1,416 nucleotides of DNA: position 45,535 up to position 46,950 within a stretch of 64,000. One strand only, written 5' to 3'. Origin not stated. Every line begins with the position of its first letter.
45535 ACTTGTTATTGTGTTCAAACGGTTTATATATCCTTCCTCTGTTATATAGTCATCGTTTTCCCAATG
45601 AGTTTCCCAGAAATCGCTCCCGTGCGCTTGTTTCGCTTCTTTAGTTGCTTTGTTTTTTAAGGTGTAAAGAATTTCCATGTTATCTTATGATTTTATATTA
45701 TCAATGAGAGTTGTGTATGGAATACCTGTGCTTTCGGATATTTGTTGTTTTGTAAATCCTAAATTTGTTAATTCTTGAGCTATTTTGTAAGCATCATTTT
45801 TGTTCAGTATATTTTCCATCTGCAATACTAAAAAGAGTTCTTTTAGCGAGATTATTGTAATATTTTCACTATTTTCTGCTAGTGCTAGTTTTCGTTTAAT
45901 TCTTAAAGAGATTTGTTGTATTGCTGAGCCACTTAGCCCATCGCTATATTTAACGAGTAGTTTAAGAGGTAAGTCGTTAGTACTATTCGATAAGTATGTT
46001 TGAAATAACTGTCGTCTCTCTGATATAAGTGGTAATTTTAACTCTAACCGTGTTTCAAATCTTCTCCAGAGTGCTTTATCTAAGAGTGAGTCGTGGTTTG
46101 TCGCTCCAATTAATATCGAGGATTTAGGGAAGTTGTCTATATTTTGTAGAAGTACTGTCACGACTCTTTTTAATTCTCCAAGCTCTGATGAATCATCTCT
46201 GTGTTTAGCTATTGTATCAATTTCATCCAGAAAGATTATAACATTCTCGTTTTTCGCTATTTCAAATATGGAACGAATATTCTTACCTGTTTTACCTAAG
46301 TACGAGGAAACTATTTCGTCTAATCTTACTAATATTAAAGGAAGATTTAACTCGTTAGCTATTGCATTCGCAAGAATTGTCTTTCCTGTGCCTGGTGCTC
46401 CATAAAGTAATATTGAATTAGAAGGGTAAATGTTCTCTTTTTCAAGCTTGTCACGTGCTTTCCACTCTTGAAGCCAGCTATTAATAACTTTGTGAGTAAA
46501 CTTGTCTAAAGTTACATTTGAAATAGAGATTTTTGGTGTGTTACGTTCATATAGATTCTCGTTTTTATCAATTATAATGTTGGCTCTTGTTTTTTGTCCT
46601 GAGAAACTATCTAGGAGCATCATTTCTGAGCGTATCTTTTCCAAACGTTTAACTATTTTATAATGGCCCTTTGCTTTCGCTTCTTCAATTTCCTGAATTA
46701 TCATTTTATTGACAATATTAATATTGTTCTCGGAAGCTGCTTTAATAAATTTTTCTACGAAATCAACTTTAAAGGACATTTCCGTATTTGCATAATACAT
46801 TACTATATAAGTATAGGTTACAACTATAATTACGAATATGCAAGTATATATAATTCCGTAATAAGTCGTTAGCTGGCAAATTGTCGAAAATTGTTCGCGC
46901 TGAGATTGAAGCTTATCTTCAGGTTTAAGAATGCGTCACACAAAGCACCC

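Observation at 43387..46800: Cytoplasmic AAA+ ATPase plus S8 subtilase pair (IetAS-like candidate defence module) beside tRNA-His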

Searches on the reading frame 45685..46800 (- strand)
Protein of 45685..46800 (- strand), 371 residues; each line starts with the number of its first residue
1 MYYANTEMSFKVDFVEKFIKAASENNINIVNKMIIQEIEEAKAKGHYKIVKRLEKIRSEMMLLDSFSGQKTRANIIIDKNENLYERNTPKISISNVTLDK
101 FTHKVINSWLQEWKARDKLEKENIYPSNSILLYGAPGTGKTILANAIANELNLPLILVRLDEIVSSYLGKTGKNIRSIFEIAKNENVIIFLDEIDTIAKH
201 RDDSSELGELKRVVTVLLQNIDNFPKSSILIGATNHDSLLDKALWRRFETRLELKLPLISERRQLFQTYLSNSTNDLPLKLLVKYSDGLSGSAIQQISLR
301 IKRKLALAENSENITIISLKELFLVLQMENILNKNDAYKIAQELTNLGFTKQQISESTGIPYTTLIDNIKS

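Call 4: search_protein_families(library=pfam, proteins=[window:45685-46800:-], max_evalue=0.01)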
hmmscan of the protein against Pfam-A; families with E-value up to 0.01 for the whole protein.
window:45685-46800:- (371 aa): 23 families
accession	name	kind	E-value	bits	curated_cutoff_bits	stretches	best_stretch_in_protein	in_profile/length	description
PF00004.35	AAA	-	3.6e-34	118.5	21.2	1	130-255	1-130/131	ATPase family associated with various cellular activities (AAA)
PF05496.18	RuvB_N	-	2.2e-07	31.2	27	1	127-203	33-102/159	Holliday junction DNA helicase RuvB P-loop domain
PF13173.12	AAA_14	-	2.8e-05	24.6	27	1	129-199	4-76/129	AAA domain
PF05673.19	DUF815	-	2.8e-05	23.8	23.8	1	125-241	51-156/249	Protein of unknown function (DUF815)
PF13191.12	AAA_16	-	3.3e-05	24.9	32.6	1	128-167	25-66/167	AAA ATPase domain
PF13401.12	AAA_22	-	4.6e-05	24.2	27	1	128-160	6-41/130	AAA domain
PF07728.20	AAA_5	-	5.1e-05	23.7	22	1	130-248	2-139/139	AAA domain (dynein-related subfamily)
PF06745.19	ATPase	-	9.5e-05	22.3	26.6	1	117-231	9-125/231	KaiC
PF01057.23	Parvo_NS1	-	0.00012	21.6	20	1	123-151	109-137/271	Parvovirus non-structural protein NS1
PF05729.18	NACHT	-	0.00016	22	26.7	0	130-151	3-24/167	NACHT domain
PF07724.20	AAA_2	-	0.00028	21.4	27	0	127-223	3-101/166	AAA domain (Cdc48 subfamily)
PF06068.19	TIP49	-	0.0003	20.5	23.8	1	126-199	49-127/347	TIP49 P-loop domain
PF20720.3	nSTAND3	-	0.0007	19.8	27.2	1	115-194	10-74/155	Novel STAND NTPase 3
PF01078.27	Mg_chelatase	-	0.00094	19.1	20.3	0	129-149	24-44/207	Magnesium chelatase, subunit ChlI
PF13521.12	AAA_28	-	0.001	19.7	27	1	130-168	2-36/164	AAA domain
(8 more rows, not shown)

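Call 5: search_protein_families(library=padloc, proteins=[window:45685-46800:-], max_evalue=0.01)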
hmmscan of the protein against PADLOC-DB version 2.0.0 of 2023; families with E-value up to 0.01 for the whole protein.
window:45685-46800:- (371 aa): 9 families
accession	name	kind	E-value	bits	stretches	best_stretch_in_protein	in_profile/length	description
PDLC02196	IetA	-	1.2e-93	312.6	1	15-365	7-364/374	-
PDLC02195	IetA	-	7.3e-83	277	1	80-370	88-389/395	-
PDLC04232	IetA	-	8.8e-75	250.1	1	12-322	4-313/330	-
PDLC04231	IetA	-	1.4e-43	147.6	1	12-263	4-253/262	-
PDLC00915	TRIP13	-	1e-16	59.3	1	76-278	12-232/302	TRIP13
PDLC00914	TRIP13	-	3e-14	51.2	1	127-273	71-234/302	TRIP13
PDLC04140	mad8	-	8.2e-05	20.3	1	129-317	29-195/314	mads_8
PDLC02499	BrxF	-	0.0002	19.7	1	103-198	3-96/133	BrxF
PDLC04791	PDC-S01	-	0.0041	13.8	1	131-200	23-95/395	-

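Call 6: search_protein_families(library=ncbifam, proteins=[window:45685-46800:-], max_evalue=0.01)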
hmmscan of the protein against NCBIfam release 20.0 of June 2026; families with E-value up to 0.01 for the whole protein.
window:45685-46800:- (371 aa): 42 families (the best 25 are shown)
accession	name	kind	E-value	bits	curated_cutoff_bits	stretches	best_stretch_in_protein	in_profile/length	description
NF042959.1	IteA_antiphage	equivalog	6.8e-84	282.1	510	1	16-343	8-345/367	anti-phage ATPase IteA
NF003069.1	PRK03992.1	subfamily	6.5e-35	121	500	1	98-314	136-360/379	proteasome-activating nucleotidase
TIGR01242.2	TIGR01242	subfamily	3.9e-33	114.9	500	1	116-314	137-343/362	proteasome-activating nucleotidase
TIGR01243.1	CDC48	subfamily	3.8e-31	108.2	802.65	1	84-294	168-385/733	CDC48 family AAA ATPase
NF041006.2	cell_div_CdvC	equivalog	1.1e-30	106.7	650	1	25-299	36-316/370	cell division protein CdvC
NF047747.1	PrtsmActNtasePan2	equivalog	1.8e-29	103.2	700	1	98-298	156-365/397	proteasome-activating nucleotidase Pan2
TIGR01241.2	FtsH_fam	equivalog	3.6e-29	102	600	1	129-297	197-374/598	ATP-dependent zinc metalloprotease FtsH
NF047748.1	PrtsmActNtasePan1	equivalog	9.5e-29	100.6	750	1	116-327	171-390/405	proteasome-activating nucleotidase Pan1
TIGR03689.1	pup_AAA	equivalog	3.2e-20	72.3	504.75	1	75-308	163-413/512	proteasome ATPase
NF008004.0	PRK10733.1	equivalog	3.7e-19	68.2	1008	1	128-295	186-362/644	ATP-dependent zinc metalloprotease FtsH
NF003229.0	PRK04195.1-5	equivalog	1.5e-14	53.5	280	1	92-214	15-131/413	replication factor C large subunit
NF003745.1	PRK05342.1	equivalog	1.1e-09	37.7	359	1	114-205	102-194/418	ATP-dependent Clp protease ATP-binding subunit ClpX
TIGR00382.1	clpX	equivalog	1.6e-08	34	370.75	1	124-205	115-202/414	ATP-dependent protease ATP-binding subunit ClpX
TIGR03922.1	T7SS_EccA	equivalog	1.7e-08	33.5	466.65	1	127-254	312-448/557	type VII secretion AAA-ATPase EccA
NF003233.0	PRK04195.2-3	equivalog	2.6e-08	33.2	471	1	93-202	12-113/504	replication factor C large subunit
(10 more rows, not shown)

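Call 32: search_dna_similar(query=window:45685-46800:-, collection=plasmids, mode=protein, max_rows=30, rows=best)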
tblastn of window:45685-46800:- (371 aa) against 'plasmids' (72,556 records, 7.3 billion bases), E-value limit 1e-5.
Records with a match: 2086; places in all: 2322; records where one place covers at least 80% of the query: 19.
Best place of each record, by identity: <60% 2086.
By first word of the organism name: Klebsiella 482; Escherichia 132; Pseudomonas 120; Rhizobium 115; Agrobacterium 64; Enterobacter 61; Streptomyces 54; Citrobacter 54; Salmonella 47; Burkholderia 41; and 247 more.
By predicted mobility (MOB-suite, as given by PLSDB): conjugative 1136; non-mobilizable 791; mobilizable 159.
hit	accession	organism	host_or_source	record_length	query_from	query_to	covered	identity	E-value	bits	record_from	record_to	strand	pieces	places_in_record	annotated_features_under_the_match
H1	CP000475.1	Paenarthrobacter aurescens TC1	-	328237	3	365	98%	32.9%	1e-49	186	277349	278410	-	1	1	putative ATPase, AAA-superfamily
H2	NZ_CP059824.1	Enterococcus faecium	Homo sapiens,blood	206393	3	295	79%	37.6%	1e-46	177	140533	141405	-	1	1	ATP-binding protein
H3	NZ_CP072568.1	Enterococcus faecium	Homo sapiens,blood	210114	3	295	79%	37.6%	1e-46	177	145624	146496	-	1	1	ATP-binding protein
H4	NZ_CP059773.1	Enterococcus faecium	Homo sapiens,blood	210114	3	295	79%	37.6%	1e-46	177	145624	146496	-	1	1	ATP-binding protein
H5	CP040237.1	Enterococcus faecium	Homo sapiens,Pus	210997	3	295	79%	37.6%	1e-46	177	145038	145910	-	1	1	ATP-binding protein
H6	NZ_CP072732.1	Enterococcus faecium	Homo sapiens,blood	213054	3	295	79%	37.6%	1e-46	177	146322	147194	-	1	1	ATP-binding protein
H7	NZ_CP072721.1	Enterococcus faecium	Homo sapiens,blood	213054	3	295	79%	37.6%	1e-46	177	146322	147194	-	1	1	ATP-binding protein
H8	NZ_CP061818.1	Enterococcus faecium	Homo sapiens,blood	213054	3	295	79%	37.6%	1e-46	177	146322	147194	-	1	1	ATP-binding protein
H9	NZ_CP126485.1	Kocuria rosea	mixed culture,an irradiated device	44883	11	317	83%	33.8%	9e-46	174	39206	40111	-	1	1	ATP-binding protein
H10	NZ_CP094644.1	Acinetobacter sp. PK01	mixed culture,Laboratory activated ...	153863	110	365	69%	40.1%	2e-44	171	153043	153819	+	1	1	AAA family ATPase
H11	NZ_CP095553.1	Gordonia hongkongensis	single cell,the blood culture and the ...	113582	8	307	81%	34.2%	2e-46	176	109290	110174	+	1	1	ATP-binding protein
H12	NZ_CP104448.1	Acinetobacter baumannii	Homo sapiens,sputum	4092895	117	365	67%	40.6%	2e-45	174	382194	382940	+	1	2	none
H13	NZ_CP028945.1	Vibrio sp. dhg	single cell,ocean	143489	110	370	70%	38.3%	6e-39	155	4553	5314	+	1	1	ATP-binding protein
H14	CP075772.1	Pseudomonas aeruginosa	Homo sapiens,Cell culture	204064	21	320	81%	33.3%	6e-47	178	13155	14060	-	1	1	ATP-binding protein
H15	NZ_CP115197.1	Pseudomonas aeruginosa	Homo sapiens,culture samples from human ...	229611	21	320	81%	33.3%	6e-47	178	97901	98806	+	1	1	ATP-binding protein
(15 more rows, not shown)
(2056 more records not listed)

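Call 36: search_solved_structures(query=window:45685-46800:-, max_evalue=1e-20)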
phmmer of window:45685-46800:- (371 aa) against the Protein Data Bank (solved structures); distinct sequences matched with E-value up to 1e-20: 201 (the best 60 are shown).
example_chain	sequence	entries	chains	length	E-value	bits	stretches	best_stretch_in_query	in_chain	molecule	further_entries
9m4n_A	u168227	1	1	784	1.1e-50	176.2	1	116-312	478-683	Cell division control protein 48 homolog A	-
9m3v_A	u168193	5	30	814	1.2e-50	176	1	116-312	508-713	Cell division control protein 48 homolog A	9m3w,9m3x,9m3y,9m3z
5vc7_A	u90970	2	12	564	1.4e-50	175.8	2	118-311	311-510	VCP-like ATPase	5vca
5g4g_A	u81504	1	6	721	3.2e-50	174.7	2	118-310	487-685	VCP-LIKE ATPASE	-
5g4f_A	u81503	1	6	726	3.3e-50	174.6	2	118-310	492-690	VCP-LIKE ATPASE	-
6chs_H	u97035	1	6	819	4.8e-50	174.1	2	117-309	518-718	Putative cell division control protein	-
7wub_D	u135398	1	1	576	5.6e-50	173.9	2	116-312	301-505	Transitional endoplasmic reticulum ATPase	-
7wub_C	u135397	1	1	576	5.7e-50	173.8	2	116-312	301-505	Transitional endoplasmic reticulum ATPase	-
6mck_A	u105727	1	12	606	6.9e-50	173.6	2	116-312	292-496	Transitional endoplasmic reticulum ATPase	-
6oaa_B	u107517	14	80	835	9.7e-50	173.1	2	123-357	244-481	Cell division control protein 48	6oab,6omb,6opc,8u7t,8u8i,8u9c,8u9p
8dar_A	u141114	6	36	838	9.9e-50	173.1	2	123-357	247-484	Cell division control protein 48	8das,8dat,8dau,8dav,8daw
7rlb_A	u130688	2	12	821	1.2e-49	172.8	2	116-312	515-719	Transitional endoplasmic reticulum ATPase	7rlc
5c18_A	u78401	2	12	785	1.5e-49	172.5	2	116-313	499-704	Transitional endoplasmic reticulum ATPase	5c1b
7rlj_A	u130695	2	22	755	1.5e-49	172.5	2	116-312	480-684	Transitional endoplasmic reticulum ATPase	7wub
8yka_A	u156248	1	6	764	1.5e-49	172.4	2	116-312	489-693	Transitional endoplasmic reticulum ATPase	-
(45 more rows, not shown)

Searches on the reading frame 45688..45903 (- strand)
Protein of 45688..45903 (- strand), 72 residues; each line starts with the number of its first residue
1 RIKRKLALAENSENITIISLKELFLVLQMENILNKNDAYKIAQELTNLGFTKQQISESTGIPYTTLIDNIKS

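Call 91: search_protein_families(library=pfam, proteins=[window:45688-45903:-], max_evalue=10)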
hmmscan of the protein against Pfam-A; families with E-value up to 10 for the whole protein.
window:45688-45903:- (72 aa): 2 families
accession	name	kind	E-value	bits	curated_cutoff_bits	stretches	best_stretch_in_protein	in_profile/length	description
PF18579.7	Raf1_HTH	-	0.0063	16.6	27.3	1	40-62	21-43/61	Rubisco accumulation factor 1 helix turn helix domain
PF12990.12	DUF3874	-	0.18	12.6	28.3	1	8-53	14-61/71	Domain of unknonw function from B. Theta Gene description (DUF3874)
